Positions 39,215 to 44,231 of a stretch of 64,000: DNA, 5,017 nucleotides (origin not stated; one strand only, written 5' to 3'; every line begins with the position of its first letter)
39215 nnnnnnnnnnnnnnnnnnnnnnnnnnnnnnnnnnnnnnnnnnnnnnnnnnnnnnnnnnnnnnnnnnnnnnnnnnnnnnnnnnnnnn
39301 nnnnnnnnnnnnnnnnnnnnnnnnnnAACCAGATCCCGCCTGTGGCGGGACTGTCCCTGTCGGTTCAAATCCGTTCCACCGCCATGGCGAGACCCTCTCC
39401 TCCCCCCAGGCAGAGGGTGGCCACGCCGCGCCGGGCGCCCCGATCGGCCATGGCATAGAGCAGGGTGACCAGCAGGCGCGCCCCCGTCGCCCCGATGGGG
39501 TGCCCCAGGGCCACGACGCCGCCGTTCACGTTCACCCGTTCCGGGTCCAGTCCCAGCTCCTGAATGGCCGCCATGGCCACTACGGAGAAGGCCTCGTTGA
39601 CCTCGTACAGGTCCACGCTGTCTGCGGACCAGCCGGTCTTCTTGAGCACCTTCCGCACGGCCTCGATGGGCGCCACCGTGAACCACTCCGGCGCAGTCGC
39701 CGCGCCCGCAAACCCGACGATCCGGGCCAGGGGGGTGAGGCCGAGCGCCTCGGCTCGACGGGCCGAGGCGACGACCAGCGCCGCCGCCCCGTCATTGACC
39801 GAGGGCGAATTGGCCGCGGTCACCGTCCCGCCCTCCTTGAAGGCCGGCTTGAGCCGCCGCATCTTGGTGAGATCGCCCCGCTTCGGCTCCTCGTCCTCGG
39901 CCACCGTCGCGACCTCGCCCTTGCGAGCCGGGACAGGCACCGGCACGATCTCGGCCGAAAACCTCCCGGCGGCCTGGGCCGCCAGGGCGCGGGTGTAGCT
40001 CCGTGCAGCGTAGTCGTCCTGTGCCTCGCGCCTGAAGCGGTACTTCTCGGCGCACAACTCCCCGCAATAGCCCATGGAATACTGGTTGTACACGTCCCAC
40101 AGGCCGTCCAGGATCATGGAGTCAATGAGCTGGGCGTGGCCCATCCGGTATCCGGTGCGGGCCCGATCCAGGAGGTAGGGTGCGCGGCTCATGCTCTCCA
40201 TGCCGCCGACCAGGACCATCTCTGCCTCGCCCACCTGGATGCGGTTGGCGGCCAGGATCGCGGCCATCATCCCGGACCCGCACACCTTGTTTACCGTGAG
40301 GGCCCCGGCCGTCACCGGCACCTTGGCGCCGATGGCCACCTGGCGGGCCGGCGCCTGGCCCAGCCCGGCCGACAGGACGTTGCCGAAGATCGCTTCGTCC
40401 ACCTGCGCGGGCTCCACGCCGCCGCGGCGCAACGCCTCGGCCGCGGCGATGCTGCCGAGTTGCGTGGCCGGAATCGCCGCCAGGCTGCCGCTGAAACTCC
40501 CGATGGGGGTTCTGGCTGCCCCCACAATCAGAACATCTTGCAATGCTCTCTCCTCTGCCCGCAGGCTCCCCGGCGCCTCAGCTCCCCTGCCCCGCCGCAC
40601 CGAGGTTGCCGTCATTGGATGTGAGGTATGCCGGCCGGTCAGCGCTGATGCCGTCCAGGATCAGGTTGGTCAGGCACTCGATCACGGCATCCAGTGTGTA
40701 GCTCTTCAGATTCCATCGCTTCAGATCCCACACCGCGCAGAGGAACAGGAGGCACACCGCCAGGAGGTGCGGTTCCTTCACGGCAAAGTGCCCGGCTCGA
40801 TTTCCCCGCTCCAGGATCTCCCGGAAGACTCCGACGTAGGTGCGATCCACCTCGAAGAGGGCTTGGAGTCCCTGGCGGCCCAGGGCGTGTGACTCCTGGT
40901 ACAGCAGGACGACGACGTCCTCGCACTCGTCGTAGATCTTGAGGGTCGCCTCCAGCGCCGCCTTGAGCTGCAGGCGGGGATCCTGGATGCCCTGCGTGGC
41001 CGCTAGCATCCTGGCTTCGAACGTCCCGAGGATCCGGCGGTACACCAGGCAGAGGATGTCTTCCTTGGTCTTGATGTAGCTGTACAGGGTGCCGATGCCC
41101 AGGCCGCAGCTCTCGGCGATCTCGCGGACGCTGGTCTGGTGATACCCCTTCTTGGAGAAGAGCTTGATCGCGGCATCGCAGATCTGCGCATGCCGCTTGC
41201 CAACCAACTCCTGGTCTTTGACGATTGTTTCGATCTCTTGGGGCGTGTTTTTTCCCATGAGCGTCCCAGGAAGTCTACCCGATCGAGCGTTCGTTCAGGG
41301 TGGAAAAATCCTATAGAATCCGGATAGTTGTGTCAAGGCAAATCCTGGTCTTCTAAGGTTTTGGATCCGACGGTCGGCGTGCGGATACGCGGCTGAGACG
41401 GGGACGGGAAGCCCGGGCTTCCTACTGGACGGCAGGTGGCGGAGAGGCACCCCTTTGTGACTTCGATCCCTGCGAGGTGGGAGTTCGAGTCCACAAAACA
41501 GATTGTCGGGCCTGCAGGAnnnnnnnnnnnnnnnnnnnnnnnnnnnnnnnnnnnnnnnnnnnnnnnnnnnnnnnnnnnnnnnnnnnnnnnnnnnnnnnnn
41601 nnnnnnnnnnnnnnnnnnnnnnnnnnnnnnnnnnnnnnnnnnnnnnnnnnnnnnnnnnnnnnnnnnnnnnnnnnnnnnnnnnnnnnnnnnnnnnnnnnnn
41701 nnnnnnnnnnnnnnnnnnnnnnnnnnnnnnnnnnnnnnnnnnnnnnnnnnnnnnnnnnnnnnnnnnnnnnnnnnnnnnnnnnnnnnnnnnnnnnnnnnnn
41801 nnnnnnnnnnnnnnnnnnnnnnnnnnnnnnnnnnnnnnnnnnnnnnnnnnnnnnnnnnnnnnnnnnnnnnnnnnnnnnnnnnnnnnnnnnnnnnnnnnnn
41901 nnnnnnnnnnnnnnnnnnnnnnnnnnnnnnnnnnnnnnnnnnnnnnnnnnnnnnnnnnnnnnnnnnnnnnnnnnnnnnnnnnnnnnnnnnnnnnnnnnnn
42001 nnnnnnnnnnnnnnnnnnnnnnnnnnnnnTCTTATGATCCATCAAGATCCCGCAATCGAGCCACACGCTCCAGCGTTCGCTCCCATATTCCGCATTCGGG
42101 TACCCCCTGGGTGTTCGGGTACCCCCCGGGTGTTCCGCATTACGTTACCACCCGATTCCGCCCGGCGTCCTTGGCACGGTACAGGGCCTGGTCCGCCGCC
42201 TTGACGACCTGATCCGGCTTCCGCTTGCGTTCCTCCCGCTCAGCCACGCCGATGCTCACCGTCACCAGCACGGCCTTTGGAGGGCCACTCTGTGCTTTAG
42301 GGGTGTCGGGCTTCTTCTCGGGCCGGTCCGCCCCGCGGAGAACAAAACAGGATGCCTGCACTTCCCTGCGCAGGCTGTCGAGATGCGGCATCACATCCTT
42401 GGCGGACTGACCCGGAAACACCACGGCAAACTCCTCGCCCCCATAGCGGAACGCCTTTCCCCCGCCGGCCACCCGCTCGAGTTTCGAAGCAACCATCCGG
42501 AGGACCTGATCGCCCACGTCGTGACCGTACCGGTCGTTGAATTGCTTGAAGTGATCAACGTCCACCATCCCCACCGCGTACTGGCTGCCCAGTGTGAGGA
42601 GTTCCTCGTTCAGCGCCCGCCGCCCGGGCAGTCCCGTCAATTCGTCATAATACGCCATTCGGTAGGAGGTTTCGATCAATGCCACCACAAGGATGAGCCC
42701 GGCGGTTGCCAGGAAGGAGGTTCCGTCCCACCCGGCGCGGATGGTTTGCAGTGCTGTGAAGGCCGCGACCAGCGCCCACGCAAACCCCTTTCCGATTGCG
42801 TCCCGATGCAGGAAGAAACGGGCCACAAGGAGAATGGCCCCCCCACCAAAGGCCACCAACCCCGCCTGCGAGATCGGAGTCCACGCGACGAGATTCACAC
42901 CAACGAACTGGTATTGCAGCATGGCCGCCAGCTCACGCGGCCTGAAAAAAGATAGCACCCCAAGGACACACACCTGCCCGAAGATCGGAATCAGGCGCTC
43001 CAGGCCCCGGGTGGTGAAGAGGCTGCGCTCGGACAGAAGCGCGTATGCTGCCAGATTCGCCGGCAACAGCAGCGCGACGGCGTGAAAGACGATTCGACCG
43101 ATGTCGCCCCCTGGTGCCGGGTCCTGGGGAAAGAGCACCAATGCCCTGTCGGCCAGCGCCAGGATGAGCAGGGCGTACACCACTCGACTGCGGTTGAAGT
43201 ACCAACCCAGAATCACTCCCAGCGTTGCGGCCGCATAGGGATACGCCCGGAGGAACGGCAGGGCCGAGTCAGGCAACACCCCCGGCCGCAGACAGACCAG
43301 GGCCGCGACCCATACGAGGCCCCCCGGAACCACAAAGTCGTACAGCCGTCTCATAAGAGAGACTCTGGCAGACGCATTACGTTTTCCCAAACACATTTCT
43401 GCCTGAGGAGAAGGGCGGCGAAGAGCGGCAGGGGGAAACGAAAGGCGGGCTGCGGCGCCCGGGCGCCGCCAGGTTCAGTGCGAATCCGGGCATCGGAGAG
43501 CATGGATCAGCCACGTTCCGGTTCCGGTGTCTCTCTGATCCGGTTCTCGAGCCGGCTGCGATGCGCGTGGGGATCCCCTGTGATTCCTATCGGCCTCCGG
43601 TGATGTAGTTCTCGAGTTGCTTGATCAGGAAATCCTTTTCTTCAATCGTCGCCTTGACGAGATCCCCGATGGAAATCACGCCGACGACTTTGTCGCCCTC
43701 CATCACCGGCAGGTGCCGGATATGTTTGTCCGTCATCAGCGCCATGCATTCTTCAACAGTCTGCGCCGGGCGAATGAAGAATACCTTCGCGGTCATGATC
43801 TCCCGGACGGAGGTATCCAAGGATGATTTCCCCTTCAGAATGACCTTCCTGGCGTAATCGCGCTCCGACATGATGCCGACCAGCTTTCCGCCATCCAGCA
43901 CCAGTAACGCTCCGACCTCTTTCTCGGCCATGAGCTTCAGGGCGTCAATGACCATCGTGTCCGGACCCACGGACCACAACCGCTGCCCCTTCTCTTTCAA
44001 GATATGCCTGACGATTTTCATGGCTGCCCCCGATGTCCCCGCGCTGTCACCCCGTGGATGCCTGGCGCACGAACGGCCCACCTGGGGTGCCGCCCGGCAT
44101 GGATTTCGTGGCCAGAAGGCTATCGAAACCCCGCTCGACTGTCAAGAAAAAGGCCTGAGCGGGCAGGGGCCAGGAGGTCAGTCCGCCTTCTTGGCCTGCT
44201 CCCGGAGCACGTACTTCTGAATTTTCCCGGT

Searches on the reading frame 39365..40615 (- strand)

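Call 9: search_protein_families(library=pfam, proteins=[window:39365-40615:-], max_evalue=0.00001)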
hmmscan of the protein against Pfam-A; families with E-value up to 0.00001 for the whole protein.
window:39365-40615:- (416 aa): 3 families
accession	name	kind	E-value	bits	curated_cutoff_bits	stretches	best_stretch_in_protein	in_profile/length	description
PF00108.29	Thiolase_N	-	3e-91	305.8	26.4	1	28-285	1-259/260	Thiolase, N-terminal domain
PF02803.24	Thiolase_C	-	1.7e-44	150.8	27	1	293-415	1-123/123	Thiolase, C-terminal domain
PF00109.32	ketoacyl-synt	-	3.9e-06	27.1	20.8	0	101-144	163-206/252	Beta-ketoacyl synthase, N-terminal domain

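Call 39: search_protein_families(library=ncbifam, proteins=[window:39365-40615:-], max_evalue=1e-10)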
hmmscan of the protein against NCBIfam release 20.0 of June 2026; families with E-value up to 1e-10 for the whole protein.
window:39365-40615:- (416 aa): 33 families (the best 25 are shown)
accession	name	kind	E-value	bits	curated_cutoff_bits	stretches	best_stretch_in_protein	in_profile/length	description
NF005404.0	PRK06954.1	subfamily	3.9e-150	500.3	687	1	26-414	7-395/397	acetyl-CoA C-acetyltransferase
NF004206.0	PRK05656.1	subfamily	2.3e-144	481.3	688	1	26-415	2-392/392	acetyl-CoA C-acetyltransferase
NF006086.0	PRK08235.1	equivalog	1.3e-130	436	526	1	28-414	4-391/393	acetyl-CoA C-acetyltransferase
TIGR01930.1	AcCoA-C-Actrans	subfamily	5.8e-130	433.7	240.55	1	30-414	1-385/385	acetyl-CoA C-acyltransferase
NF006552.0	PRK09051.1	subfamily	7.3e-115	384.3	565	1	26-416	4-395/395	beta-ketothiolase BktB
NF042967.1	AcCoAtase_PhaA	equivalog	2e-106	356.5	740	1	25-416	1-396/396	acetyl-CoA acetyltransferase PhaA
NF042999.1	bketothiol_BktB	equivalog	2.9e-105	352.7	725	1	26-416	3-394/394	beta-ketothiolase BktB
NF006551.0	PRK09050.1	subfamily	2.6e-101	339.6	605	1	26-416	2-401/401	3-oxoadipyl-CoA thiolase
NF004983.0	PRK06366.1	equivalog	2.5e-98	329.6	627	1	26-414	2-385/388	acetyl-CoA C-acetyltransferase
NF004853.0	PRK06205.1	subfamily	2.8e-98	329.6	551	1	26-415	2-402/404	acetyl-CoA C-acetyltransferase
TIGR02430.1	pcaF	equivalog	5.9e-97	325.2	597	1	27-416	2-400/400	3-oxoadipyl-CoA thiolase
NF005152.0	PRK06633.1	equivalog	9.9e-97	324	675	1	26-416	3-392/392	acetyl-CoA C-acetyltransferase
NF005033.0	PRK06445.1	equivalog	1.2e-84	284.8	511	1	46-415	29-394/395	acetyl-CoA C-acetyltransferase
NF005805.0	PRK07661.1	equivalog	2.4e-84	283.5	633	1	26-414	2-389/391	acetyl-CoA C-acetyltransferase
NF006553.0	PRK09052.1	equivalog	2.9e-82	276.8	567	1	23-416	3-399/399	acetyl-CoA C-acyltransferase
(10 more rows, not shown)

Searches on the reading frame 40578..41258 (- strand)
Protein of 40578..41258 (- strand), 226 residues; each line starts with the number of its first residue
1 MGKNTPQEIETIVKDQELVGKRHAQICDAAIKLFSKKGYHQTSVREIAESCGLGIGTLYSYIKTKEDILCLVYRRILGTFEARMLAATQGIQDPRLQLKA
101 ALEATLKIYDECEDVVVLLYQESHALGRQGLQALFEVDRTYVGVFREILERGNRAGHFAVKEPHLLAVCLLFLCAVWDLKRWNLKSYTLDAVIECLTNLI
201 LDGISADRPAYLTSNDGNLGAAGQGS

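Call 9: search_protein_families(library=pfam, proteins=[window:40578-41258:-], max_evalue=0.00001)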
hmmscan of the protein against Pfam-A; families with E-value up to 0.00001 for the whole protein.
window:40578-41258:- (226 aa): 2 families
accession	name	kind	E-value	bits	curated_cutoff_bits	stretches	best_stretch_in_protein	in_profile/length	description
PF00440.29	TetR_N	-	2.1e-14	53.5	24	1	26-69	1-44/47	Bacterial regulatory proteins, tetR family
PF17932.6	TetR_C_24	-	2.2e-10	41.2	26.4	1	93-175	3-85/114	Tetracyclin repressor-like, C-terminal domain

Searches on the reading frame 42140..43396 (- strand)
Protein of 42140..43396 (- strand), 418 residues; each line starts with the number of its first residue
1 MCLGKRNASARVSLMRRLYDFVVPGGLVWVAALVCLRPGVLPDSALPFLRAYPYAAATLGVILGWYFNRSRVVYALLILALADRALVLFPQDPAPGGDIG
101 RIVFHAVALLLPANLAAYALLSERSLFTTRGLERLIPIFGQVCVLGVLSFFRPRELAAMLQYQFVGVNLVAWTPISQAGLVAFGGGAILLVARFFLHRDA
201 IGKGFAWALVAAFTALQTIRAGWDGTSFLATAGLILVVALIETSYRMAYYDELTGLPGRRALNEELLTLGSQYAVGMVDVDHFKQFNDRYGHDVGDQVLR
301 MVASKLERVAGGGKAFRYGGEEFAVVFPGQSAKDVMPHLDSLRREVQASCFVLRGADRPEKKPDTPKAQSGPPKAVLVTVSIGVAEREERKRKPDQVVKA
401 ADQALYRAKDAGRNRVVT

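Call 67: search_protein_families(library=pfam, proteins=[window:42140-43396:-], max_evalue=0.00001)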
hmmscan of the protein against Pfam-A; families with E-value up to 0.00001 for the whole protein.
window:42140-43396:- (418 aa): 1 family
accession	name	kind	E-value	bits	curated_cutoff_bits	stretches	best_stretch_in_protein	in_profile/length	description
PF00990.26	GGDEF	-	4.2e-33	114.8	23.8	1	248-415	1-161/161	Diguanylate cyclase, GGDEF domain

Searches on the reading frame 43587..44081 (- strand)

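Call 67: search_protein_families(library=pfam, proteins=[window:43587-44081:-], max_evalue=0.00001)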
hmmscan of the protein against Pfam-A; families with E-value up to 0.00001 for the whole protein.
window:43587-44081:- (164 aa): 1 family
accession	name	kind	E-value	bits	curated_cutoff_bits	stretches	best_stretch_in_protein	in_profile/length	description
PF00571.33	CBS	-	2e-25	89.3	24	2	92-144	1-54/57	CBS domain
